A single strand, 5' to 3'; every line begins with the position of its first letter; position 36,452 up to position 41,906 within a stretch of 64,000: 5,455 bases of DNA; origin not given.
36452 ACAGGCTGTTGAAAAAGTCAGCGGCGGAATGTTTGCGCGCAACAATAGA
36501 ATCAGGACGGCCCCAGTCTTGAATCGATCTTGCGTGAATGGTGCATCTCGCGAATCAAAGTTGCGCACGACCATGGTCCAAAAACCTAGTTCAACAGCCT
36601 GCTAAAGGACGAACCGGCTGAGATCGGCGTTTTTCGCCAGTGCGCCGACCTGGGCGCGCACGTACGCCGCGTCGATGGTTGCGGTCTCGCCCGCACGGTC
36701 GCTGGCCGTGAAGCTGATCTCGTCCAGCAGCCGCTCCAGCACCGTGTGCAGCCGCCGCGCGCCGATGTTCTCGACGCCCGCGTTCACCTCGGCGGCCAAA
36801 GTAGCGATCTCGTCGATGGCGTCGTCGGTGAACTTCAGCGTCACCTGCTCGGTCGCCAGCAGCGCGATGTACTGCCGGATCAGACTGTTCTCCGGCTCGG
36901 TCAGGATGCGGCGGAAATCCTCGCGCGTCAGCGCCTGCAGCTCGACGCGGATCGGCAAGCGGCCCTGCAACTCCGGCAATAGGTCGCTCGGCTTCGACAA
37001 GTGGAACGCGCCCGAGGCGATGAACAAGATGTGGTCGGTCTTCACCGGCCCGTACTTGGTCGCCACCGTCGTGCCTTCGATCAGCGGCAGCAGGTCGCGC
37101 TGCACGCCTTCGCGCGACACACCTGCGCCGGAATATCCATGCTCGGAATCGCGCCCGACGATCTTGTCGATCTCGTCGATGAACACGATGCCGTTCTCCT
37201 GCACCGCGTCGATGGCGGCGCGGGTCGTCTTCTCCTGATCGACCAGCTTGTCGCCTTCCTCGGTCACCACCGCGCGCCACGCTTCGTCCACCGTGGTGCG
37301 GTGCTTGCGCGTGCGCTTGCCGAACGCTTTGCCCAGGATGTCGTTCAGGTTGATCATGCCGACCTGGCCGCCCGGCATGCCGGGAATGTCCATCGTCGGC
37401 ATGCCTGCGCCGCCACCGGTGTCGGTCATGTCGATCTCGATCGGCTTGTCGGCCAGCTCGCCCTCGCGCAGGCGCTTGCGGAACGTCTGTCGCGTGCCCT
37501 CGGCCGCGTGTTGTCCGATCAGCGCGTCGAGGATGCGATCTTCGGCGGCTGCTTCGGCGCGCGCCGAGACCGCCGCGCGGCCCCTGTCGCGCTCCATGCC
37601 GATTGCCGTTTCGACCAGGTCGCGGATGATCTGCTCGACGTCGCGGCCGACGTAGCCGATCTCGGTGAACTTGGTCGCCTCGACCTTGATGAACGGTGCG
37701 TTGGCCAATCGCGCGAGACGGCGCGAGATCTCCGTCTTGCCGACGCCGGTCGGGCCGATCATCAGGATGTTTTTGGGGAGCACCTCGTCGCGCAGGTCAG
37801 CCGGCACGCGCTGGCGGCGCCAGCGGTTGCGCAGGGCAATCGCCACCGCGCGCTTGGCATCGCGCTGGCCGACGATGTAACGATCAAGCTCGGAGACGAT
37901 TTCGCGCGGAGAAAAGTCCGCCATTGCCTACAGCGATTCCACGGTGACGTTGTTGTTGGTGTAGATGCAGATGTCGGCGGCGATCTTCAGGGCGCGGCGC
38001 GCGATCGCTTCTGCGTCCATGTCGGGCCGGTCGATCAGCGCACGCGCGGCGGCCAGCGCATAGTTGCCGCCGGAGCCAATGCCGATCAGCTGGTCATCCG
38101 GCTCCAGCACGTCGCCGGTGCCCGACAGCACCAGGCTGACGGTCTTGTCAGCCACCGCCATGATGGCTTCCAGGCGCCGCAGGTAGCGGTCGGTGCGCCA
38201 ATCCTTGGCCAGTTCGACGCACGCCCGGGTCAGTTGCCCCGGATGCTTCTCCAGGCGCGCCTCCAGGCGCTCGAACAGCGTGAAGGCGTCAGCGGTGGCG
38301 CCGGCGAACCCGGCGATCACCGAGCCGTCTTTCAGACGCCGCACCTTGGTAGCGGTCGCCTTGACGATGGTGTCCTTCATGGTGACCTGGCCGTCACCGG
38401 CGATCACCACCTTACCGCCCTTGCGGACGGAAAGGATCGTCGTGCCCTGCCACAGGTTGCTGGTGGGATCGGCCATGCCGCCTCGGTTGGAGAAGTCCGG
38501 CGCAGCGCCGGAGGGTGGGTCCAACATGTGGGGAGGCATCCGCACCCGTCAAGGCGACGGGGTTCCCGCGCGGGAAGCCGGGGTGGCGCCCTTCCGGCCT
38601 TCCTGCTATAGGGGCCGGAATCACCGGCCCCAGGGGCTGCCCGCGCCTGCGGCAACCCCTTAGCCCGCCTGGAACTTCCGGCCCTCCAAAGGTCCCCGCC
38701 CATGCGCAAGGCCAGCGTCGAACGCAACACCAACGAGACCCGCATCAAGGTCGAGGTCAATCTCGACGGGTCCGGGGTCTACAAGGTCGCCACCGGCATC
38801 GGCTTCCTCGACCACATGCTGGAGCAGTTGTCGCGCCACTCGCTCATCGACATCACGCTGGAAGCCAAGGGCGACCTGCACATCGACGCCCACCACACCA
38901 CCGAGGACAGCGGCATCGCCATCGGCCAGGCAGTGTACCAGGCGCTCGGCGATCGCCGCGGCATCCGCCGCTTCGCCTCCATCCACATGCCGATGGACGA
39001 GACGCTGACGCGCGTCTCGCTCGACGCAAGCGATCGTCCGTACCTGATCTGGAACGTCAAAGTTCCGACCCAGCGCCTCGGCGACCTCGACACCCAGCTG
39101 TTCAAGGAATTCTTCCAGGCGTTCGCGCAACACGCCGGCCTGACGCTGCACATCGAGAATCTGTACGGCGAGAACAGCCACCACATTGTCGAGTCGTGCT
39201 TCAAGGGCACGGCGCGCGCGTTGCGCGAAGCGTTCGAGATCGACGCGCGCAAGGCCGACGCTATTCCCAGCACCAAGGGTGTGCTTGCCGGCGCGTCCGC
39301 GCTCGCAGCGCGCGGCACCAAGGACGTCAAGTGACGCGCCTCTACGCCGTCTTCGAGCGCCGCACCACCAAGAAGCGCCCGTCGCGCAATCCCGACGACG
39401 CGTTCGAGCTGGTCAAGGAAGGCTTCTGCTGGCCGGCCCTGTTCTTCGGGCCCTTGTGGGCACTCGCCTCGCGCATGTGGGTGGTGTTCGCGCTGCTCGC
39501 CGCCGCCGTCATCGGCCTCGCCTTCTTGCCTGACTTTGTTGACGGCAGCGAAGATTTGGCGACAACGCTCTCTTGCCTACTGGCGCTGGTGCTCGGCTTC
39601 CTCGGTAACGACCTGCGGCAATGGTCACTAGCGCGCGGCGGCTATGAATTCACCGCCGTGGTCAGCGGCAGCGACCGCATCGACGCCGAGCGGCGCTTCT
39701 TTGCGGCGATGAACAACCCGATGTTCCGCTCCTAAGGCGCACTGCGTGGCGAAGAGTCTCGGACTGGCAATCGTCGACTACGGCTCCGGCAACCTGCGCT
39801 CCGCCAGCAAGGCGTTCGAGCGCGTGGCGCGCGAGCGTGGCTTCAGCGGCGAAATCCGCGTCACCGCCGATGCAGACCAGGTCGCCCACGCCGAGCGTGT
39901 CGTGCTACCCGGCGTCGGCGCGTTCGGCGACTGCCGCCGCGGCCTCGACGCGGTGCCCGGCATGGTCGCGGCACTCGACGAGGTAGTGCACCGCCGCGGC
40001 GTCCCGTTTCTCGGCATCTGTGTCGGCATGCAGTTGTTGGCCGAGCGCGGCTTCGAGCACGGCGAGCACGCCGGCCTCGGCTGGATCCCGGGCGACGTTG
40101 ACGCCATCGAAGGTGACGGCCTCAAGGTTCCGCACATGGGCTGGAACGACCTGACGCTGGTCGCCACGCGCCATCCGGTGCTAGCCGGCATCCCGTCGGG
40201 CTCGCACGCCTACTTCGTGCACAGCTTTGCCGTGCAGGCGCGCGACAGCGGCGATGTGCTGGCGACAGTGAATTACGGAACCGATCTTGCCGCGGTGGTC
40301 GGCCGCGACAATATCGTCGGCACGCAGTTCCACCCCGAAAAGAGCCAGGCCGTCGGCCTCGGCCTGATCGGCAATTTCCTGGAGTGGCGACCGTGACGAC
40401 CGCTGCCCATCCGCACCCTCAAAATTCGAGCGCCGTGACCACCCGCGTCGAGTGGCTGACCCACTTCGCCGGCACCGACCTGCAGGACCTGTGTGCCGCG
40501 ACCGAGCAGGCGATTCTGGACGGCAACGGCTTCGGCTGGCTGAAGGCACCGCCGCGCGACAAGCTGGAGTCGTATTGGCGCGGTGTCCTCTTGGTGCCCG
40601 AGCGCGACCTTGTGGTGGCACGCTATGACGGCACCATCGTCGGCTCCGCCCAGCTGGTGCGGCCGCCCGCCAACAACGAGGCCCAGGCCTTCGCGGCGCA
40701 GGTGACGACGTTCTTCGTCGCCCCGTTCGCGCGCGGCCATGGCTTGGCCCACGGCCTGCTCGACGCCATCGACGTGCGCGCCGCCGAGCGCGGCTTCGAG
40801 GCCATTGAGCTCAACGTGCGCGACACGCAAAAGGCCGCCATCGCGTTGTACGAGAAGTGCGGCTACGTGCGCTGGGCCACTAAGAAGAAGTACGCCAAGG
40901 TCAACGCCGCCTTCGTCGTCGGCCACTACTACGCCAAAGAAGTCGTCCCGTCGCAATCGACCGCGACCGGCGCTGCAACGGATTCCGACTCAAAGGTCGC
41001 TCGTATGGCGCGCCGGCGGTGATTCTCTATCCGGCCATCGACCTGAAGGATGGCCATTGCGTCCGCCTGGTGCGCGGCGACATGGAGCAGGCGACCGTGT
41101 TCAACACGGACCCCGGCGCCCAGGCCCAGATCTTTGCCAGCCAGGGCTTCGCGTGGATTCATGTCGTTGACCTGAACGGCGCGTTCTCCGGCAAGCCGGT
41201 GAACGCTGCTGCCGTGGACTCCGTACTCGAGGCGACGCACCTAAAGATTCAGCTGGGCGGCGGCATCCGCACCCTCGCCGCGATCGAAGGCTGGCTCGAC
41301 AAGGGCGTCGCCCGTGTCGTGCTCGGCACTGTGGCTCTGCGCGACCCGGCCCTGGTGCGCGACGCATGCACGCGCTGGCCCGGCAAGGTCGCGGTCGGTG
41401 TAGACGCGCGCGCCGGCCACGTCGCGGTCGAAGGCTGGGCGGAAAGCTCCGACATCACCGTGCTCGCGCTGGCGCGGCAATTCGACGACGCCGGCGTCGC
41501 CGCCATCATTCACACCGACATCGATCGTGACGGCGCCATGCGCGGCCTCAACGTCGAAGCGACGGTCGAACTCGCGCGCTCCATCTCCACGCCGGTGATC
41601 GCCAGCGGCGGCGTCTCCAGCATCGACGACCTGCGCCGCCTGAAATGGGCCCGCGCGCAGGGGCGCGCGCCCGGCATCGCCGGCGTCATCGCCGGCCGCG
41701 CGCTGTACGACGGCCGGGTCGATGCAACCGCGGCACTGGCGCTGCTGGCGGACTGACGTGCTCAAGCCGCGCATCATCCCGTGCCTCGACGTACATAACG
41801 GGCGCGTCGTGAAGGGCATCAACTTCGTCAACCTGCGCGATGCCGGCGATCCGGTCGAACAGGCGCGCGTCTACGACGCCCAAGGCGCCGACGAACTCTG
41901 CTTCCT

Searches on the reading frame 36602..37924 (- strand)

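Call 7: search_protein_families(library=ncbifam, proteins=[window:36602-37924:-])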
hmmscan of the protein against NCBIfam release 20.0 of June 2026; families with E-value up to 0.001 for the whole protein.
window:36602-37924:- (440 aa): 20 families
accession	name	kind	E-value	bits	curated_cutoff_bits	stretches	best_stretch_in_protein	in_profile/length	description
TIGR00390.1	hslU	equivalog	4.2e-177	589.5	362.45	1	5-440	2-441/441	ATP-dependent protease ATPase subunit HslU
NF003745.1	PRK05342.1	equivalog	2.5e-66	224.3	359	3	5-107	61-166/418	ATP-dependent Clp protease ATP-binding subunit ClpX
TIGR00382.1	clpX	equivalog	9.3e-56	189.6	370.75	3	5-107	68-174/414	ATP-dependent protease ATP-binding subunit ClpX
TIGR02639.1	ClpA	equivalog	9.6e-12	43.9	993.15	1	9-90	451-527/734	ATP-dependent Clp protease ATP-binding subunit ClpA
TIGR01241.2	FtsH_fam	equivalog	2.2e-09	36.7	600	1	49-107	194-250/598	ATP-dependent zinc metalloprotease FtsH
NF003069.1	PRK03992.1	subfamily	2.6e-09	36.7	500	1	50-107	165-220/379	proteasome-activating nucleotidase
TIGR01242.2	TIGR01242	subfamily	5.3e-09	35.5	500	1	50-107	148-203/362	proteasome-activating nucleotidase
TIGR03346.1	chaperone_ClpB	equivalog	5.5e-08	31.6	1232.1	1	11-73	561-618/853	ATP-dependent chaperone ClpB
NF008004.0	PRK10733.1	equivalog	1.7e-07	29.6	1008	1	48-107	183-240/644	ATP-dependent zinc metalloprotease FtsH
NF041006.2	cell_div_CdvC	equivalog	9.1e-07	28.1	650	1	17-142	105-217/370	cell division protein CdvC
NF047747.1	PrtsmActNtasePan2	equivalog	1.4e-06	27.8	700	0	50-108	185-241/397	proteasome-activating nucleotidase Pan2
TIGR03345.1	VI_ClpV1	equivalog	2.9e-06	25.9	884.95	0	9-71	560-617/852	type VI secretion system ATPase TssH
NF047748.1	PrtsmActNtasePan1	equivalog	1.1e-05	24.6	750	0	50-108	182-238/405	proteasome-activating nucleotidase Pan1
NF008118.0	PRK10865.1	equivalog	4.9e-05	21.4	1417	1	11-73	564-621/857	ATP-dependent chaperone ClpB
NF033606.1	heat_AAA_ClpK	exception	7.5e-05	20.7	1900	1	13-72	611-665/949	heat shock survival AAA family ATPase ClpK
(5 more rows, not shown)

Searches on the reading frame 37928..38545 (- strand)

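Call 16: search_protein_families(library=pfam, max_evalue=0.000001, proteins=[window:37928-38545:-])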
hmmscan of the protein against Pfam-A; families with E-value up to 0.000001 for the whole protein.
window:37928-38545:- (205 aa): 1 family
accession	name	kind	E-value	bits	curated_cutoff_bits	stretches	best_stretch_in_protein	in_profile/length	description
PF00227.31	Proteasome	-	4.8e-24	85.5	22.4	1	33-203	3-187/189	Proteasome subunit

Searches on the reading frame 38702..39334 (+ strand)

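Call 16: search_protein_families(library=pfam, max_evalue=0.000001, proteins=[window:38702-39334:+])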
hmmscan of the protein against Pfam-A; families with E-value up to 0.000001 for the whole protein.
window:38702-39334:+ (210 aa): 1 family
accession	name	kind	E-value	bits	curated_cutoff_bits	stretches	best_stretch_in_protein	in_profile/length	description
PF00475.24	IGPD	-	2.1e-64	216.4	27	1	31-174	1-144/144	Imidazoleglycerol-phosphate dehydratase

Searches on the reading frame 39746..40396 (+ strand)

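Call 16: search_protein_families(library=pfam, max_evalue=0.000001, proteins=[window:39746-40396:+])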
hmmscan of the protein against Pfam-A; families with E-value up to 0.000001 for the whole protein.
window:39746-40396:+ (216 aa): 1 family
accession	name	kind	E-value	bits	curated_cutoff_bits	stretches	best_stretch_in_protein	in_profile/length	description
PF00117.34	GATase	-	2.1e-19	70.4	22.8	1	19-201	8-175/190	Glutamine amidotransferase class-I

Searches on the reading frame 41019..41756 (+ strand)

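Call 16: search_protein_families(library=pfam, max_evalue=0.000001, proteins=[window:41019-41756:+])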
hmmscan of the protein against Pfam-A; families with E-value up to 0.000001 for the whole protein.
window:41019-41756:+ (245 aa): 2 families
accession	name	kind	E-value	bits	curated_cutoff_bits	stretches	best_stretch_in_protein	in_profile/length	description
PF00977.27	His_biosynth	-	3.9e-77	259.2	23.6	1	3-234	2-227/228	Histidine biosynthesis protein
PF01207.24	Dus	-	2.4e-07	30.6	20.4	0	139-230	132-218/311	Dihydrouridine synthase (Dus)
